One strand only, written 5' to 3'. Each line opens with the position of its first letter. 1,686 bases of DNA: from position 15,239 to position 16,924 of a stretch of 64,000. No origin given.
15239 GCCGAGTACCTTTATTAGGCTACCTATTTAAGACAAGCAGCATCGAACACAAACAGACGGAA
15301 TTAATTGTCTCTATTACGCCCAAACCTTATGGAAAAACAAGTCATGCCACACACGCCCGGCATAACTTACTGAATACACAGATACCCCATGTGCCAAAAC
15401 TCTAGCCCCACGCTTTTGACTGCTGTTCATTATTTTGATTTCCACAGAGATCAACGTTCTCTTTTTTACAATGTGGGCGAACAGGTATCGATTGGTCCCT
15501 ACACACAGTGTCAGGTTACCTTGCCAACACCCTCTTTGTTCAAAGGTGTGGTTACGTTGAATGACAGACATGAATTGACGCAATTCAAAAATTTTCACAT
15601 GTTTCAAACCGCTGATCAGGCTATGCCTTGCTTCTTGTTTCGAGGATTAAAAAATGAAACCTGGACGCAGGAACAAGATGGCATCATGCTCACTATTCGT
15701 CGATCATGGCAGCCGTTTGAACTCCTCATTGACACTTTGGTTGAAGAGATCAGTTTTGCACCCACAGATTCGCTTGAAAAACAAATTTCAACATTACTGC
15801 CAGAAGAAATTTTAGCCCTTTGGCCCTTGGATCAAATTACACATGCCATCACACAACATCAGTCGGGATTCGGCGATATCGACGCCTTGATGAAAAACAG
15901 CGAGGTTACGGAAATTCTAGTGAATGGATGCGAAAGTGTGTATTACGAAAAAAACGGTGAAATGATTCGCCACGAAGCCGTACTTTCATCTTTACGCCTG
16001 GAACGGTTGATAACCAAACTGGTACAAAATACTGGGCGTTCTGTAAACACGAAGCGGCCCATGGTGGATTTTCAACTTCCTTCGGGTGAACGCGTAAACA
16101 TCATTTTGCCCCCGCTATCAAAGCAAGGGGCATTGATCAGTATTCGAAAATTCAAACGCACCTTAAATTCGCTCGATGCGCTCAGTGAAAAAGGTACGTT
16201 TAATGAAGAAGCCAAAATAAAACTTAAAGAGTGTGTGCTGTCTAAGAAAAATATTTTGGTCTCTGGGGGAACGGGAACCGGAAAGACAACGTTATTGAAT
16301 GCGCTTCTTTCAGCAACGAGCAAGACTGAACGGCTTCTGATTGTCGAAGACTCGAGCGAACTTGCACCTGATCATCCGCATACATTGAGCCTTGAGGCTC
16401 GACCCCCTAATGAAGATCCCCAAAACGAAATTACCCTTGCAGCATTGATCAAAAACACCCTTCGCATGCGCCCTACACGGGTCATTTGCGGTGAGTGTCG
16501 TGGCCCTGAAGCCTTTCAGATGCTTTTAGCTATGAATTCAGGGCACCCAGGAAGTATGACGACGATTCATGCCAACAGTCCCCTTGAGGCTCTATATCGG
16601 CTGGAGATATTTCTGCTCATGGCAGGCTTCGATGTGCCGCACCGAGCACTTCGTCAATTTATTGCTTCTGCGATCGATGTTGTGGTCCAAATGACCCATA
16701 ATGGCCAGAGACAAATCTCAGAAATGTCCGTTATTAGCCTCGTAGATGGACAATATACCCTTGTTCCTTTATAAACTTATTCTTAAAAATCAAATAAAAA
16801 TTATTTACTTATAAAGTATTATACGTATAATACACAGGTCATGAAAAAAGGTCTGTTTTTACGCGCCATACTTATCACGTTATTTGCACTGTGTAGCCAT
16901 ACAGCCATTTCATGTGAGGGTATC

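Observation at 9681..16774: Chimeric envelope machine: PilMNOP(Q) module plus a second, Cpa-type secretin and a CpaF/TadA ATPase, with no pilin, platform or peptidase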

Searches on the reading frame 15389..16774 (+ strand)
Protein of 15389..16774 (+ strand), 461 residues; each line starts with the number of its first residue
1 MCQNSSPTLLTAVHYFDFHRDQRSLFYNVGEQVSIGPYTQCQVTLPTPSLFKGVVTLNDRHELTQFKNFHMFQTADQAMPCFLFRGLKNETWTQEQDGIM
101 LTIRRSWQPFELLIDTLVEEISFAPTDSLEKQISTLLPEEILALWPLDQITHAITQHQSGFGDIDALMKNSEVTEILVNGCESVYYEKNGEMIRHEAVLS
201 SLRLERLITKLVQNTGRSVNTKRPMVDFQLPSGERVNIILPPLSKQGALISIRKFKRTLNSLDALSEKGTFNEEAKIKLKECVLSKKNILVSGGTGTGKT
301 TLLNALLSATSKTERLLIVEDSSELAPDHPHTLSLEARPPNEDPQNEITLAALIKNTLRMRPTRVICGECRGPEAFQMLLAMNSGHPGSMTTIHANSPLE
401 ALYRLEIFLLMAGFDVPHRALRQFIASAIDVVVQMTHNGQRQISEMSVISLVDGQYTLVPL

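Call 3: search_protein_families(library=pfam, proteins=[window:15389-16774:+], max_evalue=0.01)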
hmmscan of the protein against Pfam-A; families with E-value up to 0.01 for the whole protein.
window:15389-16774:+ (461 aa): 15 families
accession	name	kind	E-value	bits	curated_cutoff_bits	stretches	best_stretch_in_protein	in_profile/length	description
PF00437.27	T2SSE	-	7.4e-44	150.3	24.9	1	161-434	5-276/370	Type II/IV secretion system protein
PF13476.12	AAA_23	-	0.00032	21.8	27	1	275-311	13-44/201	AAA domain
PF06414.18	Zeta_toxin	-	0.00056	19.9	22.3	1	284-340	14-69/199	Zeta toxin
PF01078.27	Mg_chelatase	-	0.00074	19.4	20.3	1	273-365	9-102/207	Magnesium chelatase, subunit ChlI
PF13245.12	AAA_19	-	0.00086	19.9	25.1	1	284-315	9-40/134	AAA domain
PF12775.13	AAA_7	-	0.0009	19.3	25.8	1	279-315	26-62/181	P-loop containing dynein motor region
PF13555.12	AAA_29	-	0.0012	19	27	1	283-307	18-43/61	P-loop containing region of AAA domain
PF00270.35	DEAD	-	0.0015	18.7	26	1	281-333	9-65/167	DEAD/DEAH box helicase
PF13401.12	AAA_22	-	0.002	18.9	27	1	286-341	5-45/130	AAA domain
PF13191.12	AAA_16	-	0.0022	19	32.6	1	287-314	25-52/167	AAA ATPase domain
PF02492.25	cobW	-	0.0025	17.9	20.7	1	289-325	3-40/180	CobW/HypB/UreG, nucleotide-binding domain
PF01580.24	FtsK_SpoIIIE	-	0.003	17.5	24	1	276-308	32-61/221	FtsK/SpoIIIE family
PF10412.15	TrwB_AAD_bind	-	0.0035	16.7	20.5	1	286-321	15-50/387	Type IV secretion-system coupling protein DNA-binding domain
PF03193.22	RsgA_GTPase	-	0.0061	16.8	30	0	274-310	94-130/174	RsgA GTPase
PF20720.3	nSTAND3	-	0.0083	16.3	27.2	0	278-321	9-53/155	Novel STAND NTPase 3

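Call 4: search_protein_families(library=ncbifam, proteins=[window:15389-16774:+], max_evalue=0.01)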
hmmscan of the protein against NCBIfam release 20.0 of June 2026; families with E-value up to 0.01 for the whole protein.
window:15389-16774:+ (461 aa): 25 families
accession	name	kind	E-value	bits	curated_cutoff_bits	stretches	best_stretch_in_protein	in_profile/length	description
TIGR03819.1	heli_sec_ATPase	hypoth_equivalog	6.2e-85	285.4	373.15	1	149-446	40-338/340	TadA family conjugal transfer-associated ATPase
TIGR02788.1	VirB11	equivalog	7.1e-66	222.3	249.95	2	279-446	137-306/308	P-type DNA transfer ATPase VirB11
TIGR02782.1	TrbB_P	equivalog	7.7e-61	206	304.55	1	163-456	13-301/303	P-type conjugative transfer ATPase TrbB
NF010475.0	PRK13900.1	equivalog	4.8e-57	193.5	389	2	276-446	150-322/333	type IV secretion system ATPase VirB11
NF010469.0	PRK13894.1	subfamily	1.7e-48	165.6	508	1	164-458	27-317/320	conjugal transfer ATPase TrbB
NF010407.0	PRK13833.1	subfamily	1.3e-42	146.3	499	1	156-454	13-306/323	conjugal transfer protein TrbB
NF058587.1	archaellum_moto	equivalog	2.8e-40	138.5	550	1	135-397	119-385/527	archaellum flagellar ATPase motor FlaI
NF010425.0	PRK13851.1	equivalog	1.7e-34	119.2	461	2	278-439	154-316/344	type IV secretion system protein VirB11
NF053672.1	bindosome_BasE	exception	6e-31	107.8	1000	1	182-415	162-397/512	bindosome assembly system ATPase subunit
NF041000.1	ATPase_ComGA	equivalog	4.7e-15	55.3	300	1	268-407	110-244/267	competence type IV pilus ATPase ComGA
TIGR01420.1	pilT_fam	subfamily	1.6e-10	40.8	319.1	1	169-405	10-239/343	PilT/PilU family type 4a pilus ATPase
TIGR02524.1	dot_icm_DotB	equivalog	1.5e-08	34.3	463.3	1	289-405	137-256/358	Dot/Icm type IV secretion system ATPase DotB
TIGR02533.1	type_II_gspE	equivalog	3.5e-08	32.5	630.25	1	252-405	210-356/486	type II secretion system ATPase GspE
NF007755.0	PRK10436.1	equivalog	4.3e-08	32.2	617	1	250-407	184-334/465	type II secretion system protein GspE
TIGR02525.1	plasmid_TraJ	equivalog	4.8e-08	32.3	368.3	1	288-418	150-279/372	plasmid transfer ATPase TraJ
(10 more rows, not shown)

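Call 12: find_related_loci(query=window:15389-16774:+, collection=genome_contigs, flank=10000)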
Query window:15389-16774:+ (461 aa) in genome_contigs; peptide patterns used: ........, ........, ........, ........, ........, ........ (x = any residue, [..] = any of these).
27 stretches matched a pattern, but none encodes a relative of the query by tblastn (E <= 1e-3).

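Call 15: find_homologous_proteins(query=window:15389-16774:+, max_evalue=1e-10)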
Query window:15389-16774:+ (461 aa): 7946 proteins with E <= 1e-10 among 8000 candidates; the best 120 are listed.
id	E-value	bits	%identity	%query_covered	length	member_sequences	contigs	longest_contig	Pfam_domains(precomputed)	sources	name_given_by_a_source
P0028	0.0e+0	1034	100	100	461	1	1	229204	PF00437.27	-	-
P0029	2.2e-169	582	60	98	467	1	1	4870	PF06414.19,PF00437.27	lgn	-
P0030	1.3e-151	523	54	98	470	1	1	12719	PF00437.27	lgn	-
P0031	2.0e-151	523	41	79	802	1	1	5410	PF06414.19,PF07724.21,PF00437.27,PF00005.34,PF13245.13,PF13476.13,PF13555.13,PF13401.13,PF01580.25,PF27713.1,PF13191.13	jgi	-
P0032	1.1e-147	510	46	65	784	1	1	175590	PF00437.27,PF13245.13,PF13555.13,PF13401.13,PF27713.1,PF13191.13,PF06414.19,PF07724.21,PF00005.34,PF12775.14,PF13476.13,PF13521.13,PF01580.25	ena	-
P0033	5.2e-143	495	53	96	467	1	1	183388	PF06414.19,PF00437.27,PF27713.1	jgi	jgi:pilus assembly protein CpaF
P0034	1.2e-141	491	41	72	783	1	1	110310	PF00437.27,PF13604.13,PF13245.13,PF13555.13,PF13401.13,PF03029.24,PF27713.1,PF13191.13,PF06414.19,PF07724.21,PF00005.34,PF13476.13,PF13521.13,PF01580.25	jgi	jgi:pilus assembly protein CpaF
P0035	7.8e-138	478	-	-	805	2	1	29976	PF27228.1,PF00437.27,PF00005.34,PF13521.13,PF27713.1,PF13191.13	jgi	-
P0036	2.8e-136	473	59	82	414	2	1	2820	PF06414.19,PF00437.27,PF27713.1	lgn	-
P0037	7.9e-130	452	40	72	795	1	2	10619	PF00437.27,PF00005.34,PF13245.13,PF13521.13,PF13555.13,PF13401.13,PF01580.25,PF27713.1,PF20720.4,PF13191.13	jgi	jgi:pilus assembly protein CpaF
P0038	1.7e-116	408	45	96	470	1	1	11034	PF00437.27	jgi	jgi:pilus assembly protein CpaF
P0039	2.3e-97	345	43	64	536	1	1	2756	PF00437.27,PF27713.1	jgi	jgi:pilus assembly protein CpaF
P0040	1.3e-84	303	44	68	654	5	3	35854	PF00437.27,PF27713.1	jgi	-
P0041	7.6e-83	297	46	66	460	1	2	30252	PF00437.27,PF27713.1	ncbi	-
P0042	7.9e-82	293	45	66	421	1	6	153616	PF00437.27,PF27713.1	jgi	jgi:pilus assembly protein CpaF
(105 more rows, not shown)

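Call 16: find_encoding_contigs(protein=P0033, flank=10000, max_places=2)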
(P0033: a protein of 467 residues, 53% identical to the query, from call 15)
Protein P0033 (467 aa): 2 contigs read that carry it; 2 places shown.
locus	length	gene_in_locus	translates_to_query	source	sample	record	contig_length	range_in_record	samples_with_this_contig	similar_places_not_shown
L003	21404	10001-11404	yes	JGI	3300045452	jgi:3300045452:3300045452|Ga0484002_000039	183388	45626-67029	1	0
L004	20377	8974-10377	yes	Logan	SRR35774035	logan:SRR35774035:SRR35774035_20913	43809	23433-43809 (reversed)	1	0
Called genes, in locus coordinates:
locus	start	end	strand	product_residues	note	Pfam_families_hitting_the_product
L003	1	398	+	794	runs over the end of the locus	PF00133:tRNA-synt_1, PF09334:tRNA-synt_1g, PF13603:tRNA-synt_1_2, PF00133:tRNA-synt_1, PF09334:tRNA-synt_1g (weak), PF08264:Anticodon_1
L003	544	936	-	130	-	PF05635:23S_rRNA_IVP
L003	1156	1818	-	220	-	PF13487:HD_5, PF01966:HD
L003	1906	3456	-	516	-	PF02541:Ppx-GppA, PF21447:Ppx-GppA_III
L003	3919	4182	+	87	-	PF01381:HTH_3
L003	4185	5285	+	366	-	PF11104:PilM_2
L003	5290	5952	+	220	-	PF05137:PilN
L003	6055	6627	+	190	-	-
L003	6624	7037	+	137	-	-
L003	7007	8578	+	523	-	-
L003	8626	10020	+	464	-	PF00263:Secretin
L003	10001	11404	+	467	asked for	PF00437:T2SSE, PF27713:UCP018868 (faint), PF06414:Zeta_toxin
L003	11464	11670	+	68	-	-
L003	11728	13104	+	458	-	-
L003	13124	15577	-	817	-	PF01624:MutS_I, PF05188:MutS_II, PF05192:MutS_III, PF05190:MutS_IV, PF00488:MutS_V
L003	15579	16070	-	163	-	PF02464:CinA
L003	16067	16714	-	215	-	PF01728:FtsJ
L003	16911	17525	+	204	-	PF03167:UDG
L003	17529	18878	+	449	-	PF01972:SDH_protease (faint), PF25145:NfeD1b_N, PF00574:CLP_protease (weak), PF24961:NfeD_membrane, PF01957:NfeD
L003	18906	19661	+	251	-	PF01145:Band_7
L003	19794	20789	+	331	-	PF02547:Queuosine_synth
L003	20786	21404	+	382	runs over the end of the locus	PF01702:TGT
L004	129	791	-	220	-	PF13487:HD_5, PF01966:HD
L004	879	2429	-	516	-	PF02541:Ppx-GppA, PF21447:Ppx-GppA_III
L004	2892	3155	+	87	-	PF01381:HTH_3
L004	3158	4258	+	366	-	PF11104:PilM_2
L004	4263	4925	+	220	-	PF05137:PilN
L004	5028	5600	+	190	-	-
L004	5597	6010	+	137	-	-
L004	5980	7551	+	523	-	-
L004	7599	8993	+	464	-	PF00263:Secretin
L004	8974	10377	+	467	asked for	PF00437:T2SSE, PF27713:UCP018868 (faint), PF06414:Zeta_toxin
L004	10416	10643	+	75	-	-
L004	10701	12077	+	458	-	-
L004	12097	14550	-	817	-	PF01624:MutS_I, PF05188:MutS_II, PF05192:MutS_III, PF05190:MutS_IV, PF00488:MutS_V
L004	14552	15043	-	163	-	PF02464:CinA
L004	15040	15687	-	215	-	PF01728:FtsJ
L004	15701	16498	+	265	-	PF03167:UDG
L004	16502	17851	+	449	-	PF01972:SDH_protease (faint), PF25145:NfeD1b_N, PF00574:CLP_protease (weak), PF24961:NfeD_membrane, PF01957:NfeD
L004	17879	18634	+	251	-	PF01145:Band_7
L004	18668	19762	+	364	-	PF02547:Queuosine_synth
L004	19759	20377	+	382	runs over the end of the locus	PF01702:TGT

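Call 17: find_encoding_contigs(protein=P0030, flank=10000, max_places=2)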
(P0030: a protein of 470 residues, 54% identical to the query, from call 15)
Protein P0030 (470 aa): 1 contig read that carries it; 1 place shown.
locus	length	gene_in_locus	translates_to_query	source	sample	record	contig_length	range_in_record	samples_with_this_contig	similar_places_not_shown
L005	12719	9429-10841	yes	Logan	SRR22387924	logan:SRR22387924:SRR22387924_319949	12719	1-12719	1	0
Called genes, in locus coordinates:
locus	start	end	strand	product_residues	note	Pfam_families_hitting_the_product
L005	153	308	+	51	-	-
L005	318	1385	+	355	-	PF11104:PilM_2 (weak)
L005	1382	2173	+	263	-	PF05137:PilN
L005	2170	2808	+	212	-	-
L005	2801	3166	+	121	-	-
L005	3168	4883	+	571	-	PF03958:Secretin_N (weak), PF00263:Secretin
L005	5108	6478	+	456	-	PF00082:Peptidase_S8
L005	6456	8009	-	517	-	PF03706:LPG_synthase_TM, PF13489:Methyltransf_23, PF08241:Methyltransf_11, PF08242:Methyltransf_12, PF13649:Methyltransf_25, PF13847:Methyltransf_31 (weak)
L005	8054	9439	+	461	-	PF00263:Secretin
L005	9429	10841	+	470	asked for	PF00437:T2SSE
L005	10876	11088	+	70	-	-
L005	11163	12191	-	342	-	-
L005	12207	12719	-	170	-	?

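Call 18: find_encoding_contigs(protein=P0032, flank=10000, max_places=2)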
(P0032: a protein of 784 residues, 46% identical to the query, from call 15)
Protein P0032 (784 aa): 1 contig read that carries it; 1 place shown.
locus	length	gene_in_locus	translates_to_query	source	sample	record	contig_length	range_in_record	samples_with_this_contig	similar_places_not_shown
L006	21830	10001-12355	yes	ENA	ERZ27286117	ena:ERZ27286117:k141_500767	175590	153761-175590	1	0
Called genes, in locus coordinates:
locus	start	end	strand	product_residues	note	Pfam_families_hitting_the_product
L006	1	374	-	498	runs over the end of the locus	PF00672:HAMP, PF00512:HisKA, PF02518:HATPase_c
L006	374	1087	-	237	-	PF23198:PDE8A_N (weak), PF00072:Response_reg, PF00486:Trans_reg_C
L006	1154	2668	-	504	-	PF01656:CbiA, PF13614:AAA_31 (weak)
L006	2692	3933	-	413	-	PF00072:Response_reg, PF10609:ParA (faint), PF01656:CbiA (weak), PF06564:CBP_BcsQ (faint), PF13614:AAA_31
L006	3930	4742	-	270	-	PF16976:RcpC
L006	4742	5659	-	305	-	PF02645:DegV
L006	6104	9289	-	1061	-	PF13518:HTH_28 (faint), PF14559:TPR_19 (faint), PF13401:AAA_22 (weak)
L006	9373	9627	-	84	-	-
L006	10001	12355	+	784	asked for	PF00437:T2SSE, PF01580:FtsK_SpoIIIE (faint), PF06414:Zeta_toxin (faint), PF12775:AAA_7 (faint), PF13191:AAA_16 (faint), PF27713:UCP018868 (weak), PF00437:T2SSE, PF27713:UCP018868, +7 more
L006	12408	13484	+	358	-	PF00437:T2SSE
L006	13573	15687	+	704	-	PF00092:VWA, PF13519:VWA_2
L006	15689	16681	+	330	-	PF00482:T2SSF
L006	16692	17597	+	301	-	PF00482:T2SSF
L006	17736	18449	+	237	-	-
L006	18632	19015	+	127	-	PF07811:TadE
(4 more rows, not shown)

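Call 23: find_related_loci(query=A1, collection=genome_contigs, flank=10000)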
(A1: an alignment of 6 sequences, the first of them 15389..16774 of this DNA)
Query A1 (461 aa) in genome_contigs; peptide patterns used: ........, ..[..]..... (x = any residue, [..] = any of these).
138 stretches matched a pattern, but none encodes a relative of the query by tblastn (E <= 1e-3).

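Call 24: find_related_loci(query=A1, collection=metagenome_contigs, flank=10000)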
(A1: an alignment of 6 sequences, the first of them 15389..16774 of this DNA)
Query A1 (461 aa) in metagenome_contigs; peptide patterns used: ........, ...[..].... (x = any residue, [..] = any of these).
153 stretches matched a pattern; 1 encode a relative of the query (tblastn E <= 1e-3); 1 distinct loci.
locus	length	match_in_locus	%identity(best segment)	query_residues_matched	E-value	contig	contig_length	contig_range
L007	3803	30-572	33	204-384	3e-25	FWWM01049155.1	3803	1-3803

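Call 25: find_encoding_contigs(protein=P0038, flank=10000, max_places=2)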
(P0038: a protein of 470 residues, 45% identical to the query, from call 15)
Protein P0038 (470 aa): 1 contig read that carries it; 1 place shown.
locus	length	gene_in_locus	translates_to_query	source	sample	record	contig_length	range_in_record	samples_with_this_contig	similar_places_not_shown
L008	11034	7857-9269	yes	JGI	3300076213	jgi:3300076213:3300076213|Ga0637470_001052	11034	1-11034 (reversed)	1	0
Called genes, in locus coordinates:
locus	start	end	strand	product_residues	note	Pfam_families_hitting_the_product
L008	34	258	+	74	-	PF01381:HTH_3 (weak)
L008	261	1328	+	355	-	PF11104:PilM_2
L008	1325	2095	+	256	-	PF05137:PilN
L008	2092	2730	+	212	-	-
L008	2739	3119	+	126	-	-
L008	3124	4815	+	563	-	PF00263:Secretin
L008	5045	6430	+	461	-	PF05922:Inhibitor_I9, PF00082:Peptidase_S8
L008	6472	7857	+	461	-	PF00263:Secretin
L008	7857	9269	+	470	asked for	PF00437:T2SSE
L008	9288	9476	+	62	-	-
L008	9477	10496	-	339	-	-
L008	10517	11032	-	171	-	?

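Call 26: find_encoding_contigs(protein=P0031, flank=10000, max_places=2)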
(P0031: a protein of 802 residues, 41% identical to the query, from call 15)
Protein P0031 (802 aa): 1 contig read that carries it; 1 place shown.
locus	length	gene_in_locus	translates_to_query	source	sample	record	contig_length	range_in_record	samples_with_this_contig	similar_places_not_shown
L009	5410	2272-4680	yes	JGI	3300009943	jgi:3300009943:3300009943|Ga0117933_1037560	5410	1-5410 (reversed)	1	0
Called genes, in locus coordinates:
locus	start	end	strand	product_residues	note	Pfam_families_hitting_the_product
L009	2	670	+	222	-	?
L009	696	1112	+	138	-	PF14464:Prok-JAB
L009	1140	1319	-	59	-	-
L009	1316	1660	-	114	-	PF01258:zf-dskA_traR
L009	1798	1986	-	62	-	PF02416:TatA_B_E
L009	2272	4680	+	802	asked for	PF13191:AAA_16 (faint), PF00437:T2SSE, PF01580:FtsK_SpoIIIE (faint), PF13555:AAA_29 (faint), PF27713:UCP018868, PF00005:ABC_tran (faint), PF06414:Zeta_toxin (faint), PF00437:T2SSE, +4 more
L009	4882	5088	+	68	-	PF04014:MazE_antitoxin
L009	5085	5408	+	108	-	?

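Call 39: search_solved_structures(query=A1, max_evalue=0.00001)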
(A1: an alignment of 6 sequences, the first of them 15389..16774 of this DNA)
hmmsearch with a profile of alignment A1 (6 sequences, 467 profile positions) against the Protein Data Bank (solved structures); distinct sequences matched with E-value up to 0.00001: 24.
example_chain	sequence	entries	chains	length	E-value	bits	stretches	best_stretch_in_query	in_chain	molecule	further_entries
8rkd_E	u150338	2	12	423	7.9e-93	315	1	137-447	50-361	Pilus assembly ATPase CpaF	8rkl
8rjf_A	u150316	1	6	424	8.1e-93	315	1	137-447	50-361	Pilus assembly ATPase CpaF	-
9e24_A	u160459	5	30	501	1.2e-92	314.4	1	137-447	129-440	CpaF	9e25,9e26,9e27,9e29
2gza_A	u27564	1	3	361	8.8e-44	153.3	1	159-443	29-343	Type IV secretion system protein VirB11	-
2oap_1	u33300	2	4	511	3.7e-41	144.7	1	148-401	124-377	Type II secretion system protein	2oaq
4ii7_A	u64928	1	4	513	9.1e-37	130.2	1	140-400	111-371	FlaI ATPase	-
4ihq_A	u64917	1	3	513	9.7e-36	126.8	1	140-400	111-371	FlaI ATPase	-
1g6o_A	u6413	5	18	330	1.3e-35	126.4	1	161-435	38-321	CAG-ALPHA | virB11 homolog | Cag-alfa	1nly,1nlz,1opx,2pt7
6bge_A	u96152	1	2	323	1.3e-35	126.4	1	161-435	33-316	VirB11-like protein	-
9n32_A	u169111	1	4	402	6.2e-11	45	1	272-403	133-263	PilU protein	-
10my_A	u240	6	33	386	2e-10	43.4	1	273-400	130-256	PilT/PilU family type 4a pilus ATPase | Twitching motility protein PilT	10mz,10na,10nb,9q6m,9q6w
1p9r_A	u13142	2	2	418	2.6e-10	43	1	239-400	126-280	General secretion pathway protein E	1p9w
4kss_A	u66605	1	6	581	5.2e-10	42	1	239-400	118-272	Type II secretion system protein E, hemolysin-coregulated protein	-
4ksr_A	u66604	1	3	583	5.3e-10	42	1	239-400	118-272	Type II secretion system protein E, Hemolysin-coregulated protein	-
4pht_A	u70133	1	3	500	8.3e-10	41.3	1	239-400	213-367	General secretory pathway protein E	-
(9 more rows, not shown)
